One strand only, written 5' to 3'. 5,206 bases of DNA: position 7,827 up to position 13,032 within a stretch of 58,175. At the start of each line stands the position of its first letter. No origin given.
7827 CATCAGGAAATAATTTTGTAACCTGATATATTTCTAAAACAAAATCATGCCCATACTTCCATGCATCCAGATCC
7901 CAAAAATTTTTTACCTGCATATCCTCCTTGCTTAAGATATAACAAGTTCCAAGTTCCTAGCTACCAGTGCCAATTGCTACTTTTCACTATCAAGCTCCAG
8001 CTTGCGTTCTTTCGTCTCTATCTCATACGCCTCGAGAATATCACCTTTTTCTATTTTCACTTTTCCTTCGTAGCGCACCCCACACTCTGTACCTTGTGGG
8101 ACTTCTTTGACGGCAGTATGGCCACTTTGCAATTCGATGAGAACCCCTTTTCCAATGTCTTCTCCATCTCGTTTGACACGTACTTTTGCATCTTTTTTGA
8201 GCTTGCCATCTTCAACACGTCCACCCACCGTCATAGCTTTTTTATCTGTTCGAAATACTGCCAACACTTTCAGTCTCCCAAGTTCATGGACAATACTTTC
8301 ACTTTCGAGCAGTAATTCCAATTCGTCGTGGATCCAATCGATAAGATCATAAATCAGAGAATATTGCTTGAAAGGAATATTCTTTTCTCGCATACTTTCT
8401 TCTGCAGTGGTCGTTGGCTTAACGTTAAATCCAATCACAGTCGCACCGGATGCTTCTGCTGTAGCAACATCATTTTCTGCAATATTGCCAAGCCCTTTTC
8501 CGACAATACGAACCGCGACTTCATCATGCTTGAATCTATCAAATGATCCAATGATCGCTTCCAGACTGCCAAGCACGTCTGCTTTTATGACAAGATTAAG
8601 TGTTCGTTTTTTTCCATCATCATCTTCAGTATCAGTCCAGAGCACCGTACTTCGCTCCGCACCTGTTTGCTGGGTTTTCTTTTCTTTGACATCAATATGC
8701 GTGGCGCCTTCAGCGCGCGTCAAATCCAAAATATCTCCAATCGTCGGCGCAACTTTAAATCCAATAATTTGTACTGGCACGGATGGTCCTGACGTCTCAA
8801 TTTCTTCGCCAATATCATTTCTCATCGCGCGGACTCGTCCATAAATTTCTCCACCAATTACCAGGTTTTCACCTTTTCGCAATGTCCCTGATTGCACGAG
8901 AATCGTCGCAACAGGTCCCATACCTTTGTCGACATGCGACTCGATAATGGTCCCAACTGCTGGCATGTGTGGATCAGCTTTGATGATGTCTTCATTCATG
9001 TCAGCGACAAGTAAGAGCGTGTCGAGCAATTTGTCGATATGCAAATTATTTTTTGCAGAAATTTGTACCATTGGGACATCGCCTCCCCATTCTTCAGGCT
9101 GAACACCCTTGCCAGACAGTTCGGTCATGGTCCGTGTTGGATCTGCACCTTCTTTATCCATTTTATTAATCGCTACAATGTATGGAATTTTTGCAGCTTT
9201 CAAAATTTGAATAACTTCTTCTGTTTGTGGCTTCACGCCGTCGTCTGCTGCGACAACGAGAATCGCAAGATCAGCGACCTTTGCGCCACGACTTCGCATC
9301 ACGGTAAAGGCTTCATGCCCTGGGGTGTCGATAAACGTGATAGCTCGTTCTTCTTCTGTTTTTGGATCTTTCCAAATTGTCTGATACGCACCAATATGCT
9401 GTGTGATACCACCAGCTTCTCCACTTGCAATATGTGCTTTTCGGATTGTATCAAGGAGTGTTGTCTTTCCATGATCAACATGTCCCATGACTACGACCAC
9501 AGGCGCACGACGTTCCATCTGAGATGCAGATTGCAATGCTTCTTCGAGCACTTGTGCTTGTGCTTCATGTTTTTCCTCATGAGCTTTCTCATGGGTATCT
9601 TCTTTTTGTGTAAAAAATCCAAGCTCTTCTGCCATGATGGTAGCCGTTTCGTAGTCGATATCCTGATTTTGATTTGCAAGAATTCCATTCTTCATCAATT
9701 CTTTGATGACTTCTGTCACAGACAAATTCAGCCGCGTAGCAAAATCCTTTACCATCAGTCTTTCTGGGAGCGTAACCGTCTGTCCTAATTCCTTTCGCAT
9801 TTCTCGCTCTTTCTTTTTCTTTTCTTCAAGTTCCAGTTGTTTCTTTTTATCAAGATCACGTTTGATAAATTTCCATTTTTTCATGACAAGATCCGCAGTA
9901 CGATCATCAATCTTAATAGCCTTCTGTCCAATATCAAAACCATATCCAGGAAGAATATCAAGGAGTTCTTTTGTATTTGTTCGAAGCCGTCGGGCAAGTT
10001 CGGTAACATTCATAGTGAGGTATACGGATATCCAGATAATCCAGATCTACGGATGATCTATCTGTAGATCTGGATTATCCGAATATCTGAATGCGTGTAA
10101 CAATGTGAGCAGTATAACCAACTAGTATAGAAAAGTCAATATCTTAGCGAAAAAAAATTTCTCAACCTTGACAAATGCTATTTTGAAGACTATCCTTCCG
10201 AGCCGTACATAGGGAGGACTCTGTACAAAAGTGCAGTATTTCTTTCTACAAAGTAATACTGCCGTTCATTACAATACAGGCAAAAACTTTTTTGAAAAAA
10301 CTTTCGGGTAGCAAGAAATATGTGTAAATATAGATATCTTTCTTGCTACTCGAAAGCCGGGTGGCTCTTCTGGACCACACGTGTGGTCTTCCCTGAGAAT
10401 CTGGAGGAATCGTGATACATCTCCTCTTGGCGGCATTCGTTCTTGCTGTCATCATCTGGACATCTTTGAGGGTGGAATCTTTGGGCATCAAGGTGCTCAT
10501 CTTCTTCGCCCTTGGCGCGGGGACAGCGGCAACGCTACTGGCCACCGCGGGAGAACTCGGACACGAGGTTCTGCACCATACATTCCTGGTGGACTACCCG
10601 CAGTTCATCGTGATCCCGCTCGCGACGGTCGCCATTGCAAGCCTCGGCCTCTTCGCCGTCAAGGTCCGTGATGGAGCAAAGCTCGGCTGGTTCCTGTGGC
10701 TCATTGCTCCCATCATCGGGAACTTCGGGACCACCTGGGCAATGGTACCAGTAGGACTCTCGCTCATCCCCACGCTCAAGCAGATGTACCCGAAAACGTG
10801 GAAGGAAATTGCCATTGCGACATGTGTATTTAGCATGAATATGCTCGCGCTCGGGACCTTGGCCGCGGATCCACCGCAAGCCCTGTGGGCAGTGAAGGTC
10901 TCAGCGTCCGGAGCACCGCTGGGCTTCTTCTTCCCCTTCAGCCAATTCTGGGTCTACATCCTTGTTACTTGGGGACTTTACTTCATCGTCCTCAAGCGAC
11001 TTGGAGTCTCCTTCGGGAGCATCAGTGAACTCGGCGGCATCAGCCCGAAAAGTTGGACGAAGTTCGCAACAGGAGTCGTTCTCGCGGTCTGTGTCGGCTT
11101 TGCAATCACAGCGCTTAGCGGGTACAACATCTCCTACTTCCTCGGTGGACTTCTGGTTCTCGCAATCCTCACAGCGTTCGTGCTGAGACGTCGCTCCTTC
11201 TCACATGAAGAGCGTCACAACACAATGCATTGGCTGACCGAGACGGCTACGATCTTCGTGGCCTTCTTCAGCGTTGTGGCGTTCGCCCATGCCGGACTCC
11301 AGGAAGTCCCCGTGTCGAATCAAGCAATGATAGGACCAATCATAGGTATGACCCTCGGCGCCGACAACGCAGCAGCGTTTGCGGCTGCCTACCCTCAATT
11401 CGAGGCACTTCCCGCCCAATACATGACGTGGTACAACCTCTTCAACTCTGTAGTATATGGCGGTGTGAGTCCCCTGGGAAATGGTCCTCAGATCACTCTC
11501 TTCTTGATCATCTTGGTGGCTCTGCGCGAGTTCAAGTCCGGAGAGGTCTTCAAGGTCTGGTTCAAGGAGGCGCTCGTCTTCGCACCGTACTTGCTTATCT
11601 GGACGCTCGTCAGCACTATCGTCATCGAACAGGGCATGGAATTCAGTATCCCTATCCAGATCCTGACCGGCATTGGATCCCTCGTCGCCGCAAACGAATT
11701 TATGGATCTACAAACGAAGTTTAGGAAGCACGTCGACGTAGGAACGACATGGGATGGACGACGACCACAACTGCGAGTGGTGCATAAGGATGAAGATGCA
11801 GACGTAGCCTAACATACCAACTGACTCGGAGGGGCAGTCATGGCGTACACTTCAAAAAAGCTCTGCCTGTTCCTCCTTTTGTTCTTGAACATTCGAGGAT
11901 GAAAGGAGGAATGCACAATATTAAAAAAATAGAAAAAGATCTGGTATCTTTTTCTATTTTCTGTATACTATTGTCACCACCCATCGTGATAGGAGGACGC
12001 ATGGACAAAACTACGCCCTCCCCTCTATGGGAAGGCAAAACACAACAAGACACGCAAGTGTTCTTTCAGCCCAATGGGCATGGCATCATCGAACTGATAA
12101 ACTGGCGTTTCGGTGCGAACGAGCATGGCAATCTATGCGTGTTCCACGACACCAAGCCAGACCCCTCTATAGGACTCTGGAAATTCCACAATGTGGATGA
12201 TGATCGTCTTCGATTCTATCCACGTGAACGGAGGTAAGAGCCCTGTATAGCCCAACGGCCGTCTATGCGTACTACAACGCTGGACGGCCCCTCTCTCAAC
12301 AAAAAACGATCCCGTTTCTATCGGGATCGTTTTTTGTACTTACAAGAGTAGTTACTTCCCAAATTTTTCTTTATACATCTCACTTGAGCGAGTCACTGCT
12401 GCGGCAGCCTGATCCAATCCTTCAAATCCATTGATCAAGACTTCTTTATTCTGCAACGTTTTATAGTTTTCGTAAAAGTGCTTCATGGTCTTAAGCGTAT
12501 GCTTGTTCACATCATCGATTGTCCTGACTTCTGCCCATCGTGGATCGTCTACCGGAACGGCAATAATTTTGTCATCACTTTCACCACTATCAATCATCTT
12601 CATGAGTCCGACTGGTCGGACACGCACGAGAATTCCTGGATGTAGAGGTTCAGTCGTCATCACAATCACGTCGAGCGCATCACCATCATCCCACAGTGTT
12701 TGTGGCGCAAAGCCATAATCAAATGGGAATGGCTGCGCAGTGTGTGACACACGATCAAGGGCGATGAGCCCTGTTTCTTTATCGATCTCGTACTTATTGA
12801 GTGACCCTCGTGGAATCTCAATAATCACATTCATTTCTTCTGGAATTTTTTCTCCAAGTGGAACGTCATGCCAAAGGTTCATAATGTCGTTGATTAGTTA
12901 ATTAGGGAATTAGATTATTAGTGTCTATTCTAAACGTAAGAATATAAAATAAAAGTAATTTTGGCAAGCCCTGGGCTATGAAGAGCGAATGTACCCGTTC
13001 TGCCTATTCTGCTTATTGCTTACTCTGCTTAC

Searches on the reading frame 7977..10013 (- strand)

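Call 7: search_protein_families(library=pfam, proteins=[window:7977-10013:-], max_evalue=0.001)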
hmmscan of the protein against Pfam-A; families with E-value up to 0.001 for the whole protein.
window:7977-10013:- (678 aa): 9 families
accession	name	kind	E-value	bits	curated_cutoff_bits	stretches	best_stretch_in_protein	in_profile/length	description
PF00009.33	GTP_EFTU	-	1.1e-38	133.2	26.5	1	171-334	4-183/188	Elongation factor Tu GTP binding domain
PF11987.13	IF-2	-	5.4e-31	107.4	27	1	462-561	17-116/117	Translation-initiation factor 2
PF22042.2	EF-G_D2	-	1e-23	83.6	27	1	351-429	1-81/84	Elongation factor G domain 2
PF04760.21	IF2_N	-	1.7e-15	56.9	25.3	1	86-133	4-52/53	Translation initiation factor IF-2, N-terminal region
PF01926.29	MMR_HSR1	-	2.6e-12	47.3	21.9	1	173-284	2-113/113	50S ribosome-binding GTPase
PF03144.31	GTP_EFTU_D2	-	2.4e-07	31.5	30.3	0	595-660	3-72/73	Elongation factor Tu domain 2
PF00071.28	Ras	-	2.9e-05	24.2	21.6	1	173-333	2-156/162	Ras family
PF14578.12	GTP_EFTU_D4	-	5.1e-05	23.6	23.8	1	586-661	12-86/86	Elongation factor Tu domain 4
PF08477.19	Roc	-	0.00013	22.6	27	1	173-286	2-119/119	Ras of Complex, Roc, domain of DAPkinase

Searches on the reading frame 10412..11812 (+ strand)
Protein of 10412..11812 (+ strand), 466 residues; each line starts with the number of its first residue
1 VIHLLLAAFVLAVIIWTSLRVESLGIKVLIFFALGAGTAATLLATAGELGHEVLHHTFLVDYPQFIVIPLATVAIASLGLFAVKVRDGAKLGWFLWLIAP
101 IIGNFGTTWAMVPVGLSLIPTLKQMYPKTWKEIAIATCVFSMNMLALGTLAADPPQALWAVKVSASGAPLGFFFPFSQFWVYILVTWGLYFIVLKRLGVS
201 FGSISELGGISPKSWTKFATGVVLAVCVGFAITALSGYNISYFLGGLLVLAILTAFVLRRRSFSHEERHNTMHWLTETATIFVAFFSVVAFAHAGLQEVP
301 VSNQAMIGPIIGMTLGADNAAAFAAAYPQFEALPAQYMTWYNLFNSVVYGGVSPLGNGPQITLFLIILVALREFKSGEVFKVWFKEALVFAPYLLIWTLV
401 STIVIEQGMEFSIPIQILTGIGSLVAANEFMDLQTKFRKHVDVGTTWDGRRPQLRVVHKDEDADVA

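Call 6: search_protein_families(library=pfam, proteins=[window:10412-11812:+], max_evalue=0.001)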
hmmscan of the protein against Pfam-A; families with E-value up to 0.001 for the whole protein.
window:10412-11812:+ (466 aa): 0 families

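Call 60: search_protein_families(library=ncbifam, proteins=[window:10412-11812:+], max_evalue=0.01)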
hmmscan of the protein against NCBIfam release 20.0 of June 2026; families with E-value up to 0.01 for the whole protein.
window:10412-11812:+ (466 aa): 0 families

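Call 71: search_protein_families(library=pfam, proteins=[window:10412-11812:+], max_evalue=5)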
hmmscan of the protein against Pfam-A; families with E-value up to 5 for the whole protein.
window:10412-11812:+ (466 aa): 1 family
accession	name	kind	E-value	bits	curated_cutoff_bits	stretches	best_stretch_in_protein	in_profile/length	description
PF02474.21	NodA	-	0.14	12.2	22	0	63-128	72-138/195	Nodulation protein A (NodA)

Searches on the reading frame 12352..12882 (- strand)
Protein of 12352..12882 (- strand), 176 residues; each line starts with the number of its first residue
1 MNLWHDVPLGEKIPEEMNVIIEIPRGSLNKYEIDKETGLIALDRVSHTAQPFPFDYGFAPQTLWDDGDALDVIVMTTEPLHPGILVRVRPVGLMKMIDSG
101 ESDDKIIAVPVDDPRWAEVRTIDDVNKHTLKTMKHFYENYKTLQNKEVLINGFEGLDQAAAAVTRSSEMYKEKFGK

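Call 6: search_protein_families(library=pfam, proteins=[window:12352-12882:-], max_evalue=0.001)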
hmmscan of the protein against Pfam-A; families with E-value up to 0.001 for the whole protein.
window:12352-12882:- (176 aa): 1 family
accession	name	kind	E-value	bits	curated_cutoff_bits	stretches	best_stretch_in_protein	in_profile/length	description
PF00719.24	Pyrophosphatase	-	4e-55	186.3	23.5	1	19-171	1-153/153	Inorganic pyrophosphatase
